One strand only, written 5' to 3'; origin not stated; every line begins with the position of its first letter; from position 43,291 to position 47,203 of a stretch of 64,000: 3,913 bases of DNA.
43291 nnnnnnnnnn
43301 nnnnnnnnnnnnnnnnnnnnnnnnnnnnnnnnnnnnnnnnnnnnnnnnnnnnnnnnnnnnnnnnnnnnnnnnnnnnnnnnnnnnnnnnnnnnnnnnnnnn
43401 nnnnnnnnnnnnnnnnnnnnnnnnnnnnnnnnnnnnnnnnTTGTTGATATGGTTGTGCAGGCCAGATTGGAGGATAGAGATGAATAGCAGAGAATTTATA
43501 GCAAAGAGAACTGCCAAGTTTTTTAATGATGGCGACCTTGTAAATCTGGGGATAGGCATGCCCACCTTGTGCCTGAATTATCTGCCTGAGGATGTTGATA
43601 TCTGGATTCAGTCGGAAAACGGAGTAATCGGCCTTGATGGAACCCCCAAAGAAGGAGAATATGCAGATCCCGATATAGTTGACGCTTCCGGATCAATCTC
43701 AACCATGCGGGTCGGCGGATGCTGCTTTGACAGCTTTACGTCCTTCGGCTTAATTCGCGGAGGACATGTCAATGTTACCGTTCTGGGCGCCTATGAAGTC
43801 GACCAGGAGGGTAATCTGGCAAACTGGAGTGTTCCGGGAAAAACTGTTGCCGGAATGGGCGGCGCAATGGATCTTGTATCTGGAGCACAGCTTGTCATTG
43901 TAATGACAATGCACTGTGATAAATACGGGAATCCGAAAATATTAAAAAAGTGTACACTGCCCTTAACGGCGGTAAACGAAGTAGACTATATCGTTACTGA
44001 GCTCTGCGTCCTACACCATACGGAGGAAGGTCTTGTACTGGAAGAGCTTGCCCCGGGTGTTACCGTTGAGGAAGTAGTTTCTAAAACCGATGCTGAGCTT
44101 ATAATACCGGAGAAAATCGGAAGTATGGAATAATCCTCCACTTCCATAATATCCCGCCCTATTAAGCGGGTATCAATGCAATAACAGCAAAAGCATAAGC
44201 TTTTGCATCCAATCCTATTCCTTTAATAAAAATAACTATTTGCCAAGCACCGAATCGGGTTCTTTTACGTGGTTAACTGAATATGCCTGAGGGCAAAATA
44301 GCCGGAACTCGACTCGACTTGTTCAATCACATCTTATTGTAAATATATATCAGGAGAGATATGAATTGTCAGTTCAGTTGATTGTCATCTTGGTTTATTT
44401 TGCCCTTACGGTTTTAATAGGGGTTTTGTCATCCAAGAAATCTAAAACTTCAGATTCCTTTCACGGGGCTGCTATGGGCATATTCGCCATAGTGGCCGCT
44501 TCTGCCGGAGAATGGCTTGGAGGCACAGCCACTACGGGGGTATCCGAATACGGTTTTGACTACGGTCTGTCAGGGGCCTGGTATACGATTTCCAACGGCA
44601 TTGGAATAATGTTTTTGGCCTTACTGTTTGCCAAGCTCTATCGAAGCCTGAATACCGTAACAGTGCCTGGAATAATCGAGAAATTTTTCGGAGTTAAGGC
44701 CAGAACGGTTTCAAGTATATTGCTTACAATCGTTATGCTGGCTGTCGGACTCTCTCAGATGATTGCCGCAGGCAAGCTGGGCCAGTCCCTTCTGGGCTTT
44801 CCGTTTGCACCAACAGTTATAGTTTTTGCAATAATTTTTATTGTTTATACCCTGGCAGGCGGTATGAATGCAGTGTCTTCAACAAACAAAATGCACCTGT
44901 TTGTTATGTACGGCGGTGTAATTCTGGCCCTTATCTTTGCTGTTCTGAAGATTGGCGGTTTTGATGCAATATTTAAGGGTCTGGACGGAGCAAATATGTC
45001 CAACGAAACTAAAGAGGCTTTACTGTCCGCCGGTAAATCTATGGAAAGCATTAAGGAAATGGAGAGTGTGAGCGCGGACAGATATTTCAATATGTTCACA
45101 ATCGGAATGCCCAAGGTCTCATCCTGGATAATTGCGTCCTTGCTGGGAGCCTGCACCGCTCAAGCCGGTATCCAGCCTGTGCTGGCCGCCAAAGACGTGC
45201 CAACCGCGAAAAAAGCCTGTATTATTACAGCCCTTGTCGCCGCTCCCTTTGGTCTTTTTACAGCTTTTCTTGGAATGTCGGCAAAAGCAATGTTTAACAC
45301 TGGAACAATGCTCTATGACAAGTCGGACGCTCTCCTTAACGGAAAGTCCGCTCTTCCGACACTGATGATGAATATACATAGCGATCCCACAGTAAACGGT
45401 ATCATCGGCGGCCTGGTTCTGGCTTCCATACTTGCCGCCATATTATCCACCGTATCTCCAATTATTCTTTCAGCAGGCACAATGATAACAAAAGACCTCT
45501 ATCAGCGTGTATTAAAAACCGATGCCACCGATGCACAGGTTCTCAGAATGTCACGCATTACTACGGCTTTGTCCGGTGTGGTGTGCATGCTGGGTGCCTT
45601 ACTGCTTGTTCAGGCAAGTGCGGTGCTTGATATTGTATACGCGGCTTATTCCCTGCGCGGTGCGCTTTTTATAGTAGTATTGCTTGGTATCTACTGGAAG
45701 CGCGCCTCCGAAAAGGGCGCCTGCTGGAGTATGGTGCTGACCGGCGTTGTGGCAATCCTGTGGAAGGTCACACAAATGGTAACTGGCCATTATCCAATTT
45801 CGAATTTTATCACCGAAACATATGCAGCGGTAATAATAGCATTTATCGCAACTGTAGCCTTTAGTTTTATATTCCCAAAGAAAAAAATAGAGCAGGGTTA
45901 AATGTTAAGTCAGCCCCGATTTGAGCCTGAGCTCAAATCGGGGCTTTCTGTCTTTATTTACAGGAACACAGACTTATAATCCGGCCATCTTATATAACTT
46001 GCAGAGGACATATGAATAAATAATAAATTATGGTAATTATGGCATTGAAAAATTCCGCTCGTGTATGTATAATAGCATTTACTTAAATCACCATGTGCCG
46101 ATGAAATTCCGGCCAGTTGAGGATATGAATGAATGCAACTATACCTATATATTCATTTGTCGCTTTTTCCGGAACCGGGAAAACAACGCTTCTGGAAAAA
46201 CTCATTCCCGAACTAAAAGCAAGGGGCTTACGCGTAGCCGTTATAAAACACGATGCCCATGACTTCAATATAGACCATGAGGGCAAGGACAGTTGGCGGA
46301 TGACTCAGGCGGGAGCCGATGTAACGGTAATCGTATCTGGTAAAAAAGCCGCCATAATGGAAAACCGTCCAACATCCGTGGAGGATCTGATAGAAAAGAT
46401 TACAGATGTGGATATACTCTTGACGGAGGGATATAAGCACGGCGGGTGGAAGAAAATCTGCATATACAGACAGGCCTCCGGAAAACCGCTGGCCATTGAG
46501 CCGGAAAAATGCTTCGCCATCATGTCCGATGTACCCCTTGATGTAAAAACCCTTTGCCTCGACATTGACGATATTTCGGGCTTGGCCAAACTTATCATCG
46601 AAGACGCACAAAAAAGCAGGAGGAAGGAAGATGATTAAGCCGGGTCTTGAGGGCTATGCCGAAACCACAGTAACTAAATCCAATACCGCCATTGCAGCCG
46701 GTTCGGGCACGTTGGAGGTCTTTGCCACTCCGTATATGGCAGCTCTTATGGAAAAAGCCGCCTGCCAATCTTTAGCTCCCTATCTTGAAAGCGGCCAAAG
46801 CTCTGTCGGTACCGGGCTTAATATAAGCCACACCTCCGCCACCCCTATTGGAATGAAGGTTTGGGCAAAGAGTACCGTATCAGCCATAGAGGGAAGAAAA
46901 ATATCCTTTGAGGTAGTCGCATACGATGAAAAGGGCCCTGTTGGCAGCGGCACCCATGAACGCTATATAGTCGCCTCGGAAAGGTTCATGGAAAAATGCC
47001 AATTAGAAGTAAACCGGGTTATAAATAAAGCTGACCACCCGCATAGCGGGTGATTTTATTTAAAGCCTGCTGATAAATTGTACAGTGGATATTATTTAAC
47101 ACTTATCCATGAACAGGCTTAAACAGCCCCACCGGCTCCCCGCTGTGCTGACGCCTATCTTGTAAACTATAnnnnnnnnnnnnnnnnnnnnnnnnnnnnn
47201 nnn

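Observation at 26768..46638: Mo-cofactor-flanked catabolic island encoding a complete pyrogallol -> phloroglucinol -> acetyl-CoA fermentation route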

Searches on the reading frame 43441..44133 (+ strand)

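Call 4: search_protein_families(library=pfam, proteins=[window:43441-44133:+])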
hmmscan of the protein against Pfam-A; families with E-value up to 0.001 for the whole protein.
window:43441-44133:+ (230 aa): 2 families
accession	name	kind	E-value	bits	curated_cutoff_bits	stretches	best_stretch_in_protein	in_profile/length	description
PF01144.29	CoA_trans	-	2.8e-37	128.7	23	1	20-214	4-216/217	Coenzyme A transferase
PF13336.12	AcetylCoA_hyd_C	-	6.8e-06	26.5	23.7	1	112-188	36-121/154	Acetyl-CoA hydrolase/transferase C-terminal domain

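Call 8: search_protein_families(library=ncbifam, proteins=[window:43441-44133:+], max_evalue=1e-10)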
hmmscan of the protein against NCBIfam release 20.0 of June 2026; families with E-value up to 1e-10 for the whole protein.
window:43441-44133:+ (230 aa): 1 family
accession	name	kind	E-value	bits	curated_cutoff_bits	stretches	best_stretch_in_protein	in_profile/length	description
TIGR02428.1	pcaJ_scoB_fam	subfamily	1.2e-85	286.1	243.55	1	16-222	2-207/207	3-oxoacid CoA-transferase subunit B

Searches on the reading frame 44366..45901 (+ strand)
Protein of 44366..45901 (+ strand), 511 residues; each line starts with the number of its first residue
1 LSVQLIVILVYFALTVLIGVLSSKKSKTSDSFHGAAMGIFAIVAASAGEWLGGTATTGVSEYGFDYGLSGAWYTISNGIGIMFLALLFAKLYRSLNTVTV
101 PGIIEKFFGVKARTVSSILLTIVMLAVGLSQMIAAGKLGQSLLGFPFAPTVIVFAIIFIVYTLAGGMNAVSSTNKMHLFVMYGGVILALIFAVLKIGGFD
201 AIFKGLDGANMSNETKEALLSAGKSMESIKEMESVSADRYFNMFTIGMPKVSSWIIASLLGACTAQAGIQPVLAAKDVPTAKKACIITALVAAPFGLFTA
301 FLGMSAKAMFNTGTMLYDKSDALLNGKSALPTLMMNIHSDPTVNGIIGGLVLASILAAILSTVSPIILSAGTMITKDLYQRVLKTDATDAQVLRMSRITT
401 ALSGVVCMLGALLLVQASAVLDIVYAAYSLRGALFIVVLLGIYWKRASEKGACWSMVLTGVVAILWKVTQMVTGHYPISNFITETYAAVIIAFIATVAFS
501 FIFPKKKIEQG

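Call 4: search_protein_families(library=pfam, proteins=[window:44366-45901:+])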
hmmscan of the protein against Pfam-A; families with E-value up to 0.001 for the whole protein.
window:44366-45901:+ (511 aa): 1 family
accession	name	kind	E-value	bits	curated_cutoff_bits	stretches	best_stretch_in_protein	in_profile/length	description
PF00474.23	SSF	-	1.6e-51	175.9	22.8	1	34-458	5-405/406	Sodium:solute symporter family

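Call 8: search_protein_families(library=ncbifam, proteins=[window:44366-45901:+], max_evalue=1e-10)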
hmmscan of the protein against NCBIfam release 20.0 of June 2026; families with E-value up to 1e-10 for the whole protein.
window:44366-45901:+ (511 aa): 10 families
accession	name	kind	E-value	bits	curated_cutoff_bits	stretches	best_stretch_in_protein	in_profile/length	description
TIGR00813.1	sss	superfamily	5e-55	187.2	184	1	36-457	7-409/411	sodium/solute symporter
TIGR02121.1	Na_Pro_sym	equivalog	1.7e-33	116.1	515.5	1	5-501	4-467/488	sodium/proline symporter PutP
TIGR03648.1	Na_symport_lg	subfamily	7.3e-26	90.7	320.75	2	345-480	360-493/547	VC_2705 family sodium/solute symporter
TIGR02119.1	panF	equivalog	1.2e-25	90.5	328.05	1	5-495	4-463/471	sodium/pantothenate symporter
NF006903.2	PRK09395.1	subfamily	2.3e-25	89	750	1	5-501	38-519/552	cation/acetate symporter ActP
NF007790.0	PRK10484.1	equivalog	7.9e-22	77.8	401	1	3-503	4-483/527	solute:sodium symporter family transporter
TIGR02711.1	symport_actP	equivalog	1.8e-20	73.2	1099.25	1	4-501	33-516/549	cation/acetate symporter ActP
NF009135.0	PRK12488.1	subfamily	6.7e-20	71.2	850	1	6-465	36-474/549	cation/acetate symporter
NF011948.0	PRK15419.1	equivalog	3.4e-19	69.1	955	1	343-495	322-473/502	sodium/proline symporter PutP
NF058657.1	MncbAcdTpMctC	equivalog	5.3e-19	68.1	670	1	3-465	7-450/527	monocarboxylic acid transporter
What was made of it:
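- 44366..45901 (+): Sodium:solute symporter, candidate phenol uptake system. PF00474 at 175.9 bits and TIGR00813 at 187 bits (calls 4, 8).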

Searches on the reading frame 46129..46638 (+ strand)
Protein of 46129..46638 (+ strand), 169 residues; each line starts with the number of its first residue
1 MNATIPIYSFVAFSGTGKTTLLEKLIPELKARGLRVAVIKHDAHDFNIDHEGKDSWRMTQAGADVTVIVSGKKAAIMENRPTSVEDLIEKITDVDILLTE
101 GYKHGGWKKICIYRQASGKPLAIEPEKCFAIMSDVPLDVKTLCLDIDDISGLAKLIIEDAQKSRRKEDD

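Call 4: search_protein_families(library=pfam, proteins=[window:46129-46638:+])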
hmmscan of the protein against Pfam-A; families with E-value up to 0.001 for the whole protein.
window:46129-46638:+ (169 aa): 5 families
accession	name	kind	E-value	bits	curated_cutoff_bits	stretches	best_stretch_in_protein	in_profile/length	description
PF03205.20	MobB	-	3.2e-43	147.2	26.6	1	8-134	2-133/133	Molybdopterin guanine dinucleotide synthesis protein B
PF02492.25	cobW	-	7e-07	29.4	20.7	1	7-52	2-46/180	CobW/HypB/UreG, nucleotide-binding domain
PF03308.22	MeaB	-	0.00022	20.8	23.1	1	13-42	41-70/273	Methylmalonyl Co-A mutase-associated GTPase MeaB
PF01656.29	CbiA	-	0.00031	21.1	25.4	1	14-44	8-38/125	CobQ/CobB/MinD/ParA nucleotide binding domain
PF02606.20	LpxK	-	0.00062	19.4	27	1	14-98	46-133/328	Tetraacyldisaccharide-1-P 4'-kinase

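Call 8: search_protein_families(library=ncbifam, proteins=[window:46129-46638:+], max_evalue=1e-10)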
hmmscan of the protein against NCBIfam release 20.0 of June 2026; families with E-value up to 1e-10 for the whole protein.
window:46129-46638:+ (169 aa): 11 families
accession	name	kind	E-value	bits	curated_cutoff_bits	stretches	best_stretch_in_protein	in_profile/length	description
NF011060.0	PRK14491.1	equivalog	1.7e-45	155.6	532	1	3-167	9-181/598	bifunctional molybdopterin-guanine dinucleotide biosynthesis adaptor protein MobB/molybdopterin molybdotransferase MoeA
TIGR00176.1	mobB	equivalog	6.1e-43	146.5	76.2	1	7-157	1-153/155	molybdopterin-guanine dinucleotide biosynthesis protein B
NF008021.0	PRK10751.1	equivalog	2.5e-39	135.1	204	1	3-163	4-172/174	molybdopterin-guanine dinucleotide biosynthesis protein MobB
NF011056.0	PRK14489.1-1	equivalog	3.6e-38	131.6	379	1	2-159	200-353/363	bifunctional molybdenum cofactor guanylyltransferase MobA/molybdopterin-guanine dinucleotide biosynthesis adaptor protein MobB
NF011057.0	PRK14489.1-2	subfamily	3.5e-33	115.4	541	1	8-157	205-358/363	bifunctional molybdenum cofactor guanylyltransferase MobA/molybdopterin-guanine dinucleotide biosynthesis adaptor protein MobB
NF011066.0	PRK14495.1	equivalog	8.2e-24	84.4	596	1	7-164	3-164/452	putative molybdopterin-guanine dinucleotide biosynthesis protein MobB/unknown domain fusion protein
NF011059.0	PRK14490.1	equivalog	6.9e-23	81.4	354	1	10-111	16-116/374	bifunctional molybdenum cofactor guanylyltransferase MobA/molybdopterin-guanine dinucleotide biosynthesis adaptor protein MobB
NF011062.0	PRK14494.1-1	equivalog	2.5e-16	59.9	323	1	11-105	7-96/231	putative molybdopterin-guanine dinucleotide biosynthesis protein MobB/FeS domain-containing protein protein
NF011065.0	PRK14494.1-4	equivalog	5.6e-15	55.3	287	1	9-159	14-159/244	putative molybdopterin-guanine dinucleotide biosynthesis protein MobB/FeS domain-containing protein protein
NF011063.0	PRK14494.1-2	equivalog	2e-12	47.3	258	1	13-111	9-107/227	putative molybdopterin-guanine dinucleotide biosynthesis protein MobB/FeS domain-containing protein protein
NF011064.0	PRK14494.1-3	equivalog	4.1e-12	46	418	1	9-104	5-95/244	putative molybdopterin-guanine dinucleotide biosynthesis protein MobB/FeS domain-containing protein protein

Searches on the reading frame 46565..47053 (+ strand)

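Call 4: search_protein_families(library=pfam, proteins=[window:46565-47053:+])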
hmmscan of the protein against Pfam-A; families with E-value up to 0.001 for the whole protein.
window:46565-47053:+ (162 aa): 2 families
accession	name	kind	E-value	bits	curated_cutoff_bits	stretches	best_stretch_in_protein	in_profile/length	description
PF22636.2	FlK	-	2.4e-37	127.6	27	1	36-139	1-103/103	Fluoroacetyl-CoA-specific thioesterase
PF03061.28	4HBT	-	3.7e-05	24.4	20.6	1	57-126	8-77/79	Thioesterase superfamily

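Call 8: search_protein_families(library=ncbifam, proteins=[window:46565-47053:+], max_evalue=1e-10)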
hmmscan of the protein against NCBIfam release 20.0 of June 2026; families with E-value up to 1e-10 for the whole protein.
window:46565-47053:+ (162 aa): 0 families
